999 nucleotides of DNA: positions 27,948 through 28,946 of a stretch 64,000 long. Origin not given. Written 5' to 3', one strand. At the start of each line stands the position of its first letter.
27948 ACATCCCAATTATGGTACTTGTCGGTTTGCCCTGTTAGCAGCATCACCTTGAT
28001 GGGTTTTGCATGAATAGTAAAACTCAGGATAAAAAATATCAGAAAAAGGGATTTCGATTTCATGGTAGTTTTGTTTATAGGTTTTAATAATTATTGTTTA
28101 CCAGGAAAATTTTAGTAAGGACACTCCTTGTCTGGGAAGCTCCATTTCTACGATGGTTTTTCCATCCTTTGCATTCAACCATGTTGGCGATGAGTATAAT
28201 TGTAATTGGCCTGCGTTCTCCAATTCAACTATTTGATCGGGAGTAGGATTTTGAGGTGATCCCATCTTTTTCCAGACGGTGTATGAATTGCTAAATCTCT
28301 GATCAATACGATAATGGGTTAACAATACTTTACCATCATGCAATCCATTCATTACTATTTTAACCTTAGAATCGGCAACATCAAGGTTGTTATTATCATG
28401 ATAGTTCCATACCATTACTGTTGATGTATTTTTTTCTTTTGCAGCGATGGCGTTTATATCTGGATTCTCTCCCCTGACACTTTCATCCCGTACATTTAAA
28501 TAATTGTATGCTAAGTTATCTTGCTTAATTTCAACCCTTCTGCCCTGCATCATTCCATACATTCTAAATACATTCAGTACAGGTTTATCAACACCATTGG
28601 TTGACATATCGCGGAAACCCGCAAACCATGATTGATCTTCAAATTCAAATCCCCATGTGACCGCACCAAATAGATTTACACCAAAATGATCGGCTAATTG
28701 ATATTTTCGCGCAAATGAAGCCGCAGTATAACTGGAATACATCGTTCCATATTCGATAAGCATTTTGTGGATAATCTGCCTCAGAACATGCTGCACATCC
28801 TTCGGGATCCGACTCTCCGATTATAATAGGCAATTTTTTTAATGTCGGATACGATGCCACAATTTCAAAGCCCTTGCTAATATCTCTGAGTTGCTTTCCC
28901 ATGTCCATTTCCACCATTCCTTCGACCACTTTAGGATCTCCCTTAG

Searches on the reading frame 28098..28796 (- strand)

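Call 28: search_protein_families(library=pfam, proteins=[window:28098-28796:-], max_evalue=0.001)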
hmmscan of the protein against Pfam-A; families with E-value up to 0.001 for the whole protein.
window:28098-28796:- (232 aa): 1 family
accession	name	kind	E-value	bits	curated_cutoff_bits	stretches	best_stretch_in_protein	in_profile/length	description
PF01229.23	Glyco_hydro_39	-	9.4e-13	48.2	26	1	19-196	301-455/472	Glycosyl hydrolases family 39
